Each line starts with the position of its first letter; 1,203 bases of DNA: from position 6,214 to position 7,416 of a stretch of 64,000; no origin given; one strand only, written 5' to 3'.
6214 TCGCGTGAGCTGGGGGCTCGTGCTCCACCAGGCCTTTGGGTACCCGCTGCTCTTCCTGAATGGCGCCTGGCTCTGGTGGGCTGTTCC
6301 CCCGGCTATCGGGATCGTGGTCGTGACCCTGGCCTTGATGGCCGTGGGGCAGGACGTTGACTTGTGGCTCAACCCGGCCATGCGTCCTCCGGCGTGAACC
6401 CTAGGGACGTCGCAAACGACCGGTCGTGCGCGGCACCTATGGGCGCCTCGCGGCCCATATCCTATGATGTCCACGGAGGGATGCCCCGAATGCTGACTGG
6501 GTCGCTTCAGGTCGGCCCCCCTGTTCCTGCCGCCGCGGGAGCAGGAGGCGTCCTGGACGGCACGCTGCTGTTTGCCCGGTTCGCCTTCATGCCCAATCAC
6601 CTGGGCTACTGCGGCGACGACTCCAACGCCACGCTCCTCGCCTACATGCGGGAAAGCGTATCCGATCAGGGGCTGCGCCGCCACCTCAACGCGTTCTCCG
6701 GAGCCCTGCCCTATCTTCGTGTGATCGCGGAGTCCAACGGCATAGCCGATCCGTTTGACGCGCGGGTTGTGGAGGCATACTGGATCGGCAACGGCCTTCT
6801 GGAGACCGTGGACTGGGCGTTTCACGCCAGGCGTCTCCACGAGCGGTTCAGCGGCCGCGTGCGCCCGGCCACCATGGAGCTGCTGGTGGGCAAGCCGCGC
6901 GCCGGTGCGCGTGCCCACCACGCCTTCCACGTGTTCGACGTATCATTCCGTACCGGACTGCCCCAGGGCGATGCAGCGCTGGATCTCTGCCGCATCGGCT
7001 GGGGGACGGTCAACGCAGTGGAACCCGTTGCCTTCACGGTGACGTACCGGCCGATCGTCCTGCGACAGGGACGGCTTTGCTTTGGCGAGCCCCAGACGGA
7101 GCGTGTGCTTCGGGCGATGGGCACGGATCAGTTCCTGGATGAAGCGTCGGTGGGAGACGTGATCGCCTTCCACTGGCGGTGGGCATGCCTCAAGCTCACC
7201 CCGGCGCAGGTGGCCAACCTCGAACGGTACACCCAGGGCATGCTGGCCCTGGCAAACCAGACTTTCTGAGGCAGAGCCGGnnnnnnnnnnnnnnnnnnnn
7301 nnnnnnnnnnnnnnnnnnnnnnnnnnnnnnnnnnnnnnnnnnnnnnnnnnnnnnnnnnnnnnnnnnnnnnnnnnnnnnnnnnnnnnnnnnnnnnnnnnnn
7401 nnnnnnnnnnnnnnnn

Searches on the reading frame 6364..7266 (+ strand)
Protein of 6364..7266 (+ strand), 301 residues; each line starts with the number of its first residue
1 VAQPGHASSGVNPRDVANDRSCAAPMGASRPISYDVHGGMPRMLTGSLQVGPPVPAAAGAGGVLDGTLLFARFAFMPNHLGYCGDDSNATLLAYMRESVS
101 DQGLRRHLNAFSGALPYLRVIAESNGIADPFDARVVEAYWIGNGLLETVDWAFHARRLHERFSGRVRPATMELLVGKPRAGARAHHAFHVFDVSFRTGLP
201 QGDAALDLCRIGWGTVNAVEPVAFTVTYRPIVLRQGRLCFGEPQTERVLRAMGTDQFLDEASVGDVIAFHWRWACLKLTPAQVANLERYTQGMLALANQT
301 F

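Call 6: search_protein_families(library=ncbifam, proteins=[window:6364-7266:+], max_evalue=0.1)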
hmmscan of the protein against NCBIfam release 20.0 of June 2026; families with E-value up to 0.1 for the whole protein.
window:6364-7266:+ (301 aa): 0 families

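Call 7: search_protein_families(library=pfam, proteins=[window:6364-7266:+], max_evalue=0.01)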
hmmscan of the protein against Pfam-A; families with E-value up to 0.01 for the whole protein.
window:6364-7266:+ (301 aa): 1 family
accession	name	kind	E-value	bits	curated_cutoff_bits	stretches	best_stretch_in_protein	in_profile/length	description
PF19927.4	DUF6390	-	8e-62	209.3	25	1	65-300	4-240/244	Family of unknown function (DUF6390)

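Call 41: find_homologous_proteins(query=window:6490-7266:+, max_evalue=0.00001)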
Query window:6490-7266:+ (259 aa): 1074 proteins with E <= 0.00001 among 4301 candidates; the best 120 are listed.
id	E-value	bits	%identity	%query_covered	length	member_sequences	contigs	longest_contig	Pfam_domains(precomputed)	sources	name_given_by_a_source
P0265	8.3e-174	594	100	100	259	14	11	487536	PF19927.5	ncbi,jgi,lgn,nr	ncbi:MAG: hypothetical protein FJX73_00705 [Armatimonadetes bacterium]|nr:hypothetical protein [Arma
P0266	8.4e-150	515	88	100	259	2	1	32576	PF19927.5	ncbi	-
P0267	4.8e-149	513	87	100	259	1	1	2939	PF19927.5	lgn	-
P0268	5.7e-149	513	87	100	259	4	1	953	PF19927.5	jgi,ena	-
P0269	6.6e-146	503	85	100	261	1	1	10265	PF19927.5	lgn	-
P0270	1.7e-142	491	83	100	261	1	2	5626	PF19927.5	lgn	-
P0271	7.4e-123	427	71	100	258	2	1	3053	PF19927.5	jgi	jgi:hypothetical protein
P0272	1.2e-121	423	74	97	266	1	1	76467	PF19927.5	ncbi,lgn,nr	ncbi:MAG: DUF6390 family protein [Armatimonadota bacterium]|nr:DUF6390 family protein [Armatimonadot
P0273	5.4e-121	421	74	95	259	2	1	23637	PF19927.5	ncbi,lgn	-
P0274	7.5e-118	411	72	95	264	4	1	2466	PF19927.5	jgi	jgi:hypothetical protein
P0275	1.8e-116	406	73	92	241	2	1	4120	PF19927.5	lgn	-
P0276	2.9e-115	402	73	92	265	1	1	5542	PF19927.5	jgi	jgi:hypothetical protein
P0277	1.9e-114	400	72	95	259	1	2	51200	PF19927.5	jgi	jgi:hypothetical protein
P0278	1.3e-113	397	74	92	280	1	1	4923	PF19927.5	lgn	-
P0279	1.6e-113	397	68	96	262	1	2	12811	PF19927.5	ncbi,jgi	jgi:hypothetical protein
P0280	2.3e-113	396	71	93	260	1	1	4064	PF19927.5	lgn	-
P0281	1.5e-112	393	73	90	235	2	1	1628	PF19927.5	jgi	jgi:hypothetical protein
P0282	1.9e-112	393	71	92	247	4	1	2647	PF19927.5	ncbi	-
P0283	1.1e-110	387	69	92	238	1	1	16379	PF19927.5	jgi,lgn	jgi:hypothetical protein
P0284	1.9e-109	383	70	93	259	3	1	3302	PF19927.5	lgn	-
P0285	3.6e-109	382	66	100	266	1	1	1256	PF19927.5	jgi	jgi:hypothetical protein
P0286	4.3e-109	382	68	96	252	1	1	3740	PF19927.5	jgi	jgi:hypothetical protein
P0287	7.2e-109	381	69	92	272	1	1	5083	PF19927.5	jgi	jgi:hypothetical protein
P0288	1.2e-108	381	71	92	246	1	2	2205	PF19927.5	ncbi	-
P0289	2.6e-108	379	69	96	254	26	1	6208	PF19927.5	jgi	-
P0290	4.0e-108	379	72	90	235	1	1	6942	PF19927.5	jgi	jgi:hypothetical protein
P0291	5.0e-108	379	69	92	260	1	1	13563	PF19927.5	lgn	-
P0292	7.7e-108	378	67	97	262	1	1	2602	PF19927.5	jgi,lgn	jgi:hypothetical protein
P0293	1.4e-107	377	68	95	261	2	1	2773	PF19927.5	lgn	-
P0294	1.5e-107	377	71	92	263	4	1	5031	PF19927.5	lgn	-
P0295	1.8e-107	377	66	97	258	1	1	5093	PF19927.5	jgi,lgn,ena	-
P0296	1.5e-106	374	70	92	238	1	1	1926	PF19927.5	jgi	jgi:hypothetical protein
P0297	1.9e-106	373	69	90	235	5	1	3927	PF19927.5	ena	-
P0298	3.1e-106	373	66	98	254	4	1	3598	PF19927.5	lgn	-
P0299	7.9e-105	368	68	92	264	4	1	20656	PF19927.5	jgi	-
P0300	2.4e-104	366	70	90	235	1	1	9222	PF19927.5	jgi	jgi:hypothetical protein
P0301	2.9e-104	366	68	93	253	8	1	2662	PF19927.5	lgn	-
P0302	4.1e-104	366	67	92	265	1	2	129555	PF19927.5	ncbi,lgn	-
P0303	3.2e-102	360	68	90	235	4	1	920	PF19927.5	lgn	-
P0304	2.8e-98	347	66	92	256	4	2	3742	PF19927.5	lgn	-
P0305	2.5e-97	343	65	94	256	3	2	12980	PF19927.5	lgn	-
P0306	1.1e-72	263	52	92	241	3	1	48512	PF19927.5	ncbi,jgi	-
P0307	1.5e-71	259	52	93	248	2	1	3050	PF19927.5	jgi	-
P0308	1.8e-71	259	52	91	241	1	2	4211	PF19927.5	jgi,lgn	-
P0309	5.9e-71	257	51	92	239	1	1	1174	PF19927.5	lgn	-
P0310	5.9e-71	257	54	90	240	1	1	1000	PF19927.5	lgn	-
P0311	2.0e-70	255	50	92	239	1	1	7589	PF19927.5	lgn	-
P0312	3.1e-70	255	54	92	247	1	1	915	PF19927.5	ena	-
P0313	5.9e-70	254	53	92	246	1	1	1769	PF19927.5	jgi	jgi:hypothetical protein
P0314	7.1e-70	253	52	94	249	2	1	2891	PF19927.5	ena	-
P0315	1.2e-69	253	49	92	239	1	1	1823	PF19927.5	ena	-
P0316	1.6e-69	252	54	92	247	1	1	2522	PF19927.5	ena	-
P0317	1.8e-69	252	51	92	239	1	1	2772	PF19927.5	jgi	-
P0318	2.2e-69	252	51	92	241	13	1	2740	PF19927.5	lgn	-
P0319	2.7e-69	252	53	91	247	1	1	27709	PF19927.5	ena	-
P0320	5.0e-69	251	52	92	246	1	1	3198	PF19927.5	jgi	jgi:hypothetical protein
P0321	6.4e-69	250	50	92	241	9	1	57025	PF19927.5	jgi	-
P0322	7.1e-69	250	51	92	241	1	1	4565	PF19927.5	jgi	-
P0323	7.8e-69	250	49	92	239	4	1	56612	PF19927.5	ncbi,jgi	-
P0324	8.4e-69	250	51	92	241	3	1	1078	PF19927.5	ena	-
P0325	8.8e-69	250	49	92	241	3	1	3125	PF19927.5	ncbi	ncbi:DUF6390 family protein [Chloroflexota bacterium]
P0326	9.0e-69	250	50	92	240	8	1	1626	PF19927.5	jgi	jgi:hydrogenase maturation factor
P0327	9.4e-69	250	52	92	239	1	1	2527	PF19927.5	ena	-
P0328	1.2e-68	249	53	92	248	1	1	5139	PF19927.5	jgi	jgi:hypothetical protein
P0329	1.3e-68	249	51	95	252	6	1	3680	PF19927.5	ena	-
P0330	1.7e-68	249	52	92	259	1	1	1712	PF19927.5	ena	-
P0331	1.9e-68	249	53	92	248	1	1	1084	PF19927.5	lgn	-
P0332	2.0e-68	249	53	92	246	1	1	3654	PF19927.5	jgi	jgi:hypothetical protein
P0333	2.3e-68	249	51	97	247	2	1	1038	PF19927.5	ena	-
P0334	2.6e-68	248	51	91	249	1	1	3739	PF19927.5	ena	-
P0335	3.6e-68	248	52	91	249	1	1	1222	PF19927.5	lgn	-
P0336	3.8e-68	248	50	97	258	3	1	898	PF19927.5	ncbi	-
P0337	3.9e-68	248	50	91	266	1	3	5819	PF19927.5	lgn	-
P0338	4.4e-68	248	51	92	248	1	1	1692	PF19927.5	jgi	jgi:hypothetical protein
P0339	4.4e-68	248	52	91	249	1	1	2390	PF19927.5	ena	-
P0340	4.5e-68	248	50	92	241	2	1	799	PF19927.5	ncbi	-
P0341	5.4e-68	247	53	92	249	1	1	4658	PF19927.5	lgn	-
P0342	5.4e-68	247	52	92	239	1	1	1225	PF19927.5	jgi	jgi:hydrogenase maturation factor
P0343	5.9e-68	247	52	92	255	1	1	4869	PF19927.5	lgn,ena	-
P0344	5.9e-68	247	48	100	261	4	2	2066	PF19927.5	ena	-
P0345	6.0e-68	247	50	96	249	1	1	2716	PF19927.5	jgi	jgi:hypothetical protein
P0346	6.9e-68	247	50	98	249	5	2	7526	PF19927.5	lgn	-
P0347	7.1e-68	247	52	93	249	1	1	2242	PF19927.5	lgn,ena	-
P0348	8.9e-68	247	49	92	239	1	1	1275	PF19927.5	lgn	-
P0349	1.0e-67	246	51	92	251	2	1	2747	PF19927.5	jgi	jgi:hydrogenase maturation factor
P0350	1.1e-67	246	52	91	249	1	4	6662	PF19927.5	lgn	-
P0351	1.2e-67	246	49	95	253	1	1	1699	PF19927.5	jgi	jgi:hypothetical protein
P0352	1.4e-67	246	50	96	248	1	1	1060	PF19927.5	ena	-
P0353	1.5e-67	246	53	91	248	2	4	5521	PF19927.5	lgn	-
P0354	1.6e-67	246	50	92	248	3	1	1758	PF19927.5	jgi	-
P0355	1.6e-67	246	52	91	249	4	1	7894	PF19927.5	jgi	-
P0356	1.7e-67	246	52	92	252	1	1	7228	PF19927.5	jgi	jgi:hypothetical protein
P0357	1.8e-67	246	51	92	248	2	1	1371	PF19927.5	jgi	jgi:hypothetical protein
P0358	1.8e-67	246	52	91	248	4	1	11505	PF19927.5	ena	-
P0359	1.9e-67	246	51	93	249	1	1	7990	PF19927.5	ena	-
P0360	2.0e-67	245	52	91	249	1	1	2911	PF19927.5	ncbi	-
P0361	2.1e-67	245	52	92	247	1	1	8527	PF19927.5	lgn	-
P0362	2.7e-67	245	50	92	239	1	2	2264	PF19927.5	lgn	-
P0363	2.8e-67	245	52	94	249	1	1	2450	PF19927.5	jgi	-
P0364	2.8e-67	245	51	96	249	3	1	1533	PF19927.5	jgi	jgi:hypothetical protein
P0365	2.9e-67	245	48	98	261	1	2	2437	PF19927.5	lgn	-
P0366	3.1e-67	245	52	93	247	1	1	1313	PF19927.5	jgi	jgi:Family of unknown function (DUF6390)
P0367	3.5e-67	245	50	98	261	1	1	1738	PF19927.5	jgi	jgi:hypothetical protein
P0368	3.8e-67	245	52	94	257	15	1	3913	PF19927.5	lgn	-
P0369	4.5e-67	244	51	93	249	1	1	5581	PF19927.5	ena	-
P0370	4.7e-67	244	51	92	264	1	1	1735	PF19927.5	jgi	jgi:hypothetical protein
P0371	4.8e-67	244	51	92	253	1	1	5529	PF19927.5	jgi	jgi:hydrogenase maturation factor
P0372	4.9e-67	244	51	92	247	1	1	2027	PF19927.5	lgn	-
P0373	6.6e-67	244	51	91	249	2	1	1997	PF19927.5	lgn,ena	-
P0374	6.8e-67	244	52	91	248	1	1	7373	PF19927.5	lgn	-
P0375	7.2e-67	244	49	92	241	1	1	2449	PF19927.5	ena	-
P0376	7.8e-67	243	52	92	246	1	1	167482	PF19927.5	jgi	jgi:hypothetical protein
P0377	8.0e-67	243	45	100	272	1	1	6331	PF19927.5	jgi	jgi:hypothetical protein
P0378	8.9e-67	243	52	92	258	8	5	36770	PF19927.5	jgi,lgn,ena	-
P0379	9.0e-67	243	49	98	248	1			PF19927.5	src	-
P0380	9.1e-67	243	50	92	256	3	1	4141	PF19927.5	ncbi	-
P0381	9.2e-67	243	52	91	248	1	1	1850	PF19927.5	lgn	-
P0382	1.1e-66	243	52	92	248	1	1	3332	PF19927.5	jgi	jgi:hydrogenase maturation factor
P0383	1.1e-66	243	50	98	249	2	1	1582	PF19927.5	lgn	-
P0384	1.1e-66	243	50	92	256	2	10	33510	PF19927.5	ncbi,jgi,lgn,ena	-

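Call 42: find_encoding_contigs(protein=P0323, flank=8000, max_places=1)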
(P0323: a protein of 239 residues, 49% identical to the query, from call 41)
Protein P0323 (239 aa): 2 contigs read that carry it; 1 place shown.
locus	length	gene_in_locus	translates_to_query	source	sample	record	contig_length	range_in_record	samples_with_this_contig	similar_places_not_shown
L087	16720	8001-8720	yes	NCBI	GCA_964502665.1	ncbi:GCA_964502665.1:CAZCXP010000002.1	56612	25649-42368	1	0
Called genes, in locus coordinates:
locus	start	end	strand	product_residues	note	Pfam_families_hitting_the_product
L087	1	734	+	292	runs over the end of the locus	PF02754:CCG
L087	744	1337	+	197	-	PF12831:FAD_oxidored (weak), PF13450:NAD_binding_8 (weak)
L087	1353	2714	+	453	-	PF00037:Fer4 (weak), PF12797:Fer4_2 (weak), PF00037:Fer4 (weak), PF13237:Fer4_10, PF14697:Fer4_21, PF12838:Fer4_7, PF13187:Fer4_9, PF12837:Fer4_6 (weak), +4 more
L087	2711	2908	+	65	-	PF02662:FlpD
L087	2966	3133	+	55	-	PF02662:FlpD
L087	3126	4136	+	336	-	PF01058:Oxidored_q6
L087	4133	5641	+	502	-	PF27537:HoxH, PF00374:NiFeSe_Hases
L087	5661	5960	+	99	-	PF18911:PKD_4 (weak)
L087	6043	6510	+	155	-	PF01750:HycI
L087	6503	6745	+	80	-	PF01155:HypA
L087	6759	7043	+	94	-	PF01455:HupF_HypC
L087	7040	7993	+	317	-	PF00892:EamA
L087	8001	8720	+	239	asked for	PF19927:DUF6390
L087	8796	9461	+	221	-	PF00072:Response_reg, PF00196:GerE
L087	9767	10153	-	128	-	PF00072:Response_reg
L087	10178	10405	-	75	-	-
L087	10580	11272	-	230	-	PF00072:Response_reg, PF00486:Trans_reg_C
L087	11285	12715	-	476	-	PF00512:HisKA, PF02518:HATPase_c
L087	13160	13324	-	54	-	-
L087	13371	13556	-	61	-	-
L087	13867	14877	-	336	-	-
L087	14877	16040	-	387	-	PF04055:Radical_SAM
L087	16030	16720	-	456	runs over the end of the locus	PF04055:Radical_SAM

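Call 43: find_encoding_contigs(protein=P0376, flank=8000, max_places=1)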
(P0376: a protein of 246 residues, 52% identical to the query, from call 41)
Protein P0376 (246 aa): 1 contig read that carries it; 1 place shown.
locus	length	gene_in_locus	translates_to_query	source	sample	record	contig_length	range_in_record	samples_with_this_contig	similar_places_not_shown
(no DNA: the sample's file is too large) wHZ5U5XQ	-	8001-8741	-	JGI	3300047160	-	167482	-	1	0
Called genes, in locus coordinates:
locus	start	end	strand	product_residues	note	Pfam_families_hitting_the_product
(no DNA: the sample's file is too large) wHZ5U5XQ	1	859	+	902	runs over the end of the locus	PF00882:Zn_dep_PLPC (weak)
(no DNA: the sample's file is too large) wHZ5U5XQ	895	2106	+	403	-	-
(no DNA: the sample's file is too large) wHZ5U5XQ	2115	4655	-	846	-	PF00122:E1-E2_ATPase, PF00702:Hydrolase, PF08282:Hydrolase_3 (weak), PF00689:Cation_ATPase_C (weak)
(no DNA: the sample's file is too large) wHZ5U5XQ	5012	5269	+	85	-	-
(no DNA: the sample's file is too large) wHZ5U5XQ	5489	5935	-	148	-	-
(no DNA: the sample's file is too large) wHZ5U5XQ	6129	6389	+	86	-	-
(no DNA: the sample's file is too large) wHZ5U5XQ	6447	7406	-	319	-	PF00582:Usp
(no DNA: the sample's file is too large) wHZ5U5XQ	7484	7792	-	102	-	PF01155:HypA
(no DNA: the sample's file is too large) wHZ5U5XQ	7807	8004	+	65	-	PF01455:HupF_HypC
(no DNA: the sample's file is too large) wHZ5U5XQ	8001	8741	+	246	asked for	PF19927:DUF6390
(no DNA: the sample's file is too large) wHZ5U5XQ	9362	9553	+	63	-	-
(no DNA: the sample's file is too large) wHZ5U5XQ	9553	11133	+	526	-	PF06414:Zeta_toxin, PF08433:KTI12 (weak), PF13238:AAA_18 (faint), PF13671:AAA_33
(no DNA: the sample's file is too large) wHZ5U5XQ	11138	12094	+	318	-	PF00140:Sigma70_r1_2, PF04542:Sigma70_r2, PF04539:Sigma70_r3, PF04545:Sigma70_r4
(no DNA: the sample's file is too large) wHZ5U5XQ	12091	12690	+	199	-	-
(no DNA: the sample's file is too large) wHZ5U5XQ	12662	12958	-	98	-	PF00543:P-II (weak)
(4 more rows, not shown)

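Call 44: find_encoding_contigs(protein=P0306, flank=8000, max_places=1)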
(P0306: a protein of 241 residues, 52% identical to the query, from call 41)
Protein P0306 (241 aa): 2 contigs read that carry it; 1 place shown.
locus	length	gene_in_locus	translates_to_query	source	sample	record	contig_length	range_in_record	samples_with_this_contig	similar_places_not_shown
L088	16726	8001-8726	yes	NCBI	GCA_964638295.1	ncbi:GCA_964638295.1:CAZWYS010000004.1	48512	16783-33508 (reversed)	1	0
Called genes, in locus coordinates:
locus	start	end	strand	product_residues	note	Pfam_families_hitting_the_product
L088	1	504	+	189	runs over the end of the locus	PF13183:Fer4_8, PF13237:Fer4_10 (weak), PF12838:Fer4_7 (weak), PF13187:Fer4_9, PF13534:Fer4_17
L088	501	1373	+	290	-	PF02754:CCG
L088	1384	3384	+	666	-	PF07992:Pyr_redox_2 (weak), PF00890:FAD_binding_2, PF12831:FAD_oxidored, PF00037:Fer4, PF12838:Fer4_7, PF13187:Fer4_9, PF13237:Fer4_10, PF14697:Fer4_21, +11 more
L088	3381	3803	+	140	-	PF02662:FlpD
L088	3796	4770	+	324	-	PF01058:Oxidored_q6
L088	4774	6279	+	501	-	PF27537:HoxH, PF00374:NiFeSe_Hases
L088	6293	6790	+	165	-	PF01750:HycI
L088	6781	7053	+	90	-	PF01455:HupF_HypC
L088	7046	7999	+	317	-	PF00892:EamA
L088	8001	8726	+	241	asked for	PF19927:DUF6390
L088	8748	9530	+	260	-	-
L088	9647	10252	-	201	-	PF00300:His_Phos_1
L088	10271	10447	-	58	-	-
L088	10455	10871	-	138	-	PF02310:B12-binding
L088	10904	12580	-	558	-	PF01642:MM_CoA_mutase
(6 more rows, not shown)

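Call 50: search_solved_structures(query=A4, max_evalue=10, show_alignments=2)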
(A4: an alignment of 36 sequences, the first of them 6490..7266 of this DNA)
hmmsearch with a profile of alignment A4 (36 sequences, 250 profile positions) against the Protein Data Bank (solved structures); distinct sequences matched with E-value up to 10: 3.
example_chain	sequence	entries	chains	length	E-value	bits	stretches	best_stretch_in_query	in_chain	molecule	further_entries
3d3r_A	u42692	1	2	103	0.34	13.1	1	196-249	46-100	Hydrogenase assembly chaperone hypC/hupF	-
3vyr_A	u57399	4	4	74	0.43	12.7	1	205-239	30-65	Hydrogenase expression/formation protein HypC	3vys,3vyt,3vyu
2z1c_A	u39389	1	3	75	0.44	12.7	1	205-239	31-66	Hydrogenase expression/formation protein HypC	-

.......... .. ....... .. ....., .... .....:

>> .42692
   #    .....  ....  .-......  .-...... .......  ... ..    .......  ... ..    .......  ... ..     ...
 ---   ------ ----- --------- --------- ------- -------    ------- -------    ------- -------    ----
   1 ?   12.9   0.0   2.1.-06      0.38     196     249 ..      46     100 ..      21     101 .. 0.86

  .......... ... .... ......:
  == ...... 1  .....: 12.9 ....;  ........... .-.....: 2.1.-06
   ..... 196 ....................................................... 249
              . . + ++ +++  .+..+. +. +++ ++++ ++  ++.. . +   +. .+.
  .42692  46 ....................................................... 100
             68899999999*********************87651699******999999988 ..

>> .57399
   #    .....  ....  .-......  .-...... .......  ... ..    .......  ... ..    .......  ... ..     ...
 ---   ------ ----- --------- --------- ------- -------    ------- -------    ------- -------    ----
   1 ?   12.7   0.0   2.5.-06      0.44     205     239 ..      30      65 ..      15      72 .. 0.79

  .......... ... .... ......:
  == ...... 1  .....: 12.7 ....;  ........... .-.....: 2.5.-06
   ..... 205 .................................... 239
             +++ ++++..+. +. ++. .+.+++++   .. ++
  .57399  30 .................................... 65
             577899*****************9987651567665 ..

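Call 54: predict_structure(alignment_id=A4)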
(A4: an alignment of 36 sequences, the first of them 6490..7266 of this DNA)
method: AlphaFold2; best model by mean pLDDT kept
length: 259 residues; sequences in the alignment: 36
mean_pLDDT: 88.0   pTM: 0.86
mean pLDDT of the five models: 88.0, 85.4, 83.6, 81.8, 80.9
residues with pLDDT >= 90: 185; 70-90: 49; 50-70: 6; < 50: 19
segments of 3 or more residues with pLDDT < 50: 1-19
pLDDT, mean of each block of 10 residues (from residue 1): 35 38 89 84 81 90 89 96 97 98 97 96 92 95 95 80 89 96 97 93 92 87 97 97 98 91
secondary structure, 60 per line:
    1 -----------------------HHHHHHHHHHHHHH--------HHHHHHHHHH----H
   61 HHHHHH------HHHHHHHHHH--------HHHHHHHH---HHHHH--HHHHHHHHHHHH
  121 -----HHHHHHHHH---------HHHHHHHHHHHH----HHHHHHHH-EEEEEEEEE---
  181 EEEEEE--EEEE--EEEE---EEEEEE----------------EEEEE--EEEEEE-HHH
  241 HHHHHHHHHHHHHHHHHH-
elements in order: H24-37 H46-55 H60-66 H73-82 H91-98 H102-106 H109-120 H126-134 H144-155 H160-167 E169-177 E181-186 E189-192 E195-198 E202-207 E224-228 E231-236 H238-258

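Call 74: find_encoding_contigs(protein=P0384, flank=8000, max_places=2)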
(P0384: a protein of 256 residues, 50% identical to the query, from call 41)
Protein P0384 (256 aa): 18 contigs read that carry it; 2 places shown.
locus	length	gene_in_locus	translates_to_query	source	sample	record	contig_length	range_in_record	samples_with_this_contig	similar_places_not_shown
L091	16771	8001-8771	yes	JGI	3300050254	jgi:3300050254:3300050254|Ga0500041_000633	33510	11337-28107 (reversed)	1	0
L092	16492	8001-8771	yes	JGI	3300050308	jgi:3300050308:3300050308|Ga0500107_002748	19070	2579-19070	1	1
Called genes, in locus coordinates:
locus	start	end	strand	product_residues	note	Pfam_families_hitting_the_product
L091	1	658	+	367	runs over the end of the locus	PF01058:Oxidored_q6, PF14720:NiFe_hyd_SSU_C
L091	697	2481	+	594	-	PF00374:NiFeSe_Hases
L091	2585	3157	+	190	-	PF01106:NifU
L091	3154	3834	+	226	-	PF19372:DUF5947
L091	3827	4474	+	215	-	PF19562:DUF6084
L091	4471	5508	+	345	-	-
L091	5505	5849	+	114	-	-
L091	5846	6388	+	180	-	PF01750:HycI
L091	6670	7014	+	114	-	PF01155:HypA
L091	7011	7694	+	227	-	PF02492:cobW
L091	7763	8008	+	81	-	PF01455:HupF_HypC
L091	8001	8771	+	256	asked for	PF19927:DUF6390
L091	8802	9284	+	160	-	PF20587:DUF6789, PF07274:DUF1440 (weak)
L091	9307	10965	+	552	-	PF00496:SBP_bac_5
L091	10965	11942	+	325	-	PF00528:BPD_transp_1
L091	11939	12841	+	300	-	PF00528:BPD_transp_1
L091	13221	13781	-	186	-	PF00239:Resolvase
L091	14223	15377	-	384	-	PF13379:NMT1_2, PF09084:NMT1, PF12974:Phosphonate-bd, PF16868:NMT1_3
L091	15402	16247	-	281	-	PF00528:BPD_transp_1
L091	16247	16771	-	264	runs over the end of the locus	PF13191:AAA_16 (weak), PF00005:ABC_tran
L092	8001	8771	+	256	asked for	PF19927:DUF6390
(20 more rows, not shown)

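Call 75: find_encoding_contigs(protein=P0321, flank=8000, max_places=1)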
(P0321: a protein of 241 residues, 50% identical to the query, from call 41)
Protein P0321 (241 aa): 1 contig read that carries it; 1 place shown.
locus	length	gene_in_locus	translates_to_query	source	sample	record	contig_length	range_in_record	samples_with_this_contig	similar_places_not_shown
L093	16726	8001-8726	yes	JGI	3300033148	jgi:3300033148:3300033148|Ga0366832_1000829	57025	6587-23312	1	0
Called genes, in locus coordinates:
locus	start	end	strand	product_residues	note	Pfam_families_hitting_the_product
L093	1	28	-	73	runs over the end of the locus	PF01206:TusA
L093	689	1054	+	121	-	PF13683:rve_3, PF13333:rve_2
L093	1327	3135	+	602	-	PF00890:FAD_binding_2 (weak), PF01266:DAO, PF01494:FAD_binding_3 (weak), PF01946:Thi4 (weak), PF03486:HI0933_like (weak), PF07992:Pyr_redox_2, PF13450:NAD_binding_8, PF12838:Fer4_7, +9 more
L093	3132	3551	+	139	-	PF02662:FlpD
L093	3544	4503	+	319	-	PF01058:Oxidored_q6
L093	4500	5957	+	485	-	PF27537:HoxH, PF00374:NiFeSe_Hases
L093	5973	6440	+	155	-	PF01750:HycI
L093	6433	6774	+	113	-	PF01155:HypA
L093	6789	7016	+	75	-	PF01455:HupF_HypC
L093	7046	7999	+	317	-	PF00892:EamA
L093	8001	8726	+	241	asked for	PF19927:DUF6390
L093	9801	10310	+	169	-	PF10633:NPCBM_assoc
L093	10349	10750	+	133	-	-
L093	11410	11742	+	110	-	-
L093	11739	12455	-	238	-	PF00072:Response_reg, PF00486:Trans_reg_C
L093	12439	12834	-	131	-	PF00072:Response_reg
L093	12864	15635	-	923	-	PF00989:PAS, PF08448:PAS_4, PF13426:PAS_9, PF00989:PAS, PF08447:PAS_3, PF13426:PAS_9, PF08448:PAS_4, PF13426:PAS_9, +11 more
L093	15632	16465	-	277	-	PF03705:CheR_N, PF01739:CheR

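Call 76: find_encoding_contigs(protein=P0319, flank=8000, max_places=1)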
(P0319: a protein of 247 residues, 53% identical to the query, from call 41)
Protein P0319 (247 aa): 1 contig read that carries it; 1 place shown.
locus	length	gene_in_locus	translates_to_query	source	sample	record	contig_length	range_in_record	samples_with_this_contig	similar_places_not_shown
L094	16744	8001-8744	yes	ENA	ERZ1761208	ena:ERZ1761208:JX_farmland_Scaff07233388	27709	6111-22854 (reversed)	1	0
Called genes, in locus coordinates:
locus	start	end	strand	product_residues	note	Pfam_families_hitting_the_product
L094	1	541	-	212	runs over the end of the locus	PF00561:Abhydrolase_1 (weak), PF12697:Abhydrolase_6 (weak), PF12146:Hydrolase_4 (faint)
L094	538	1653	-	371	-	PF00296:Bac_luciferase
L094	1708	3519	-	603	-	-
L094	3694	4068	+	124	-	PF09136:Glucodextran_B (weak)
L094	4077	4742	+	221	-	PF18914:DUF5666 (faint)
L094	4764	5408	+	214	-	PF04542:Sigma70_r2, PF08281:Sigma70_r4_2, PF04545:Sigma70_r4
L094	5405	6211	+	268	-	-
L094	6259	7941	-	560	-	-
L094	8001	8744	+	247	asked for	PF19927:DUF6390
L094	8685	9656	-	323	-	PF00892:EamA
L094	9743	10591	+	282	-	PF00072:Response_reg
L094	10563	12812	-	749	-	PF01315:Ald_Xan_dh_C, PF02738:MoCoBD_1, PF20256:MoCoBD_2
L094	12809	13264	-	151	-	PF00111:Fer2 (weak), PF01799:Fer2_2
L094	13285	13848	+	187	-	PF02417:Chromate_transp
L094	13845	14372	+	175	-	PF02417:Chromate_transp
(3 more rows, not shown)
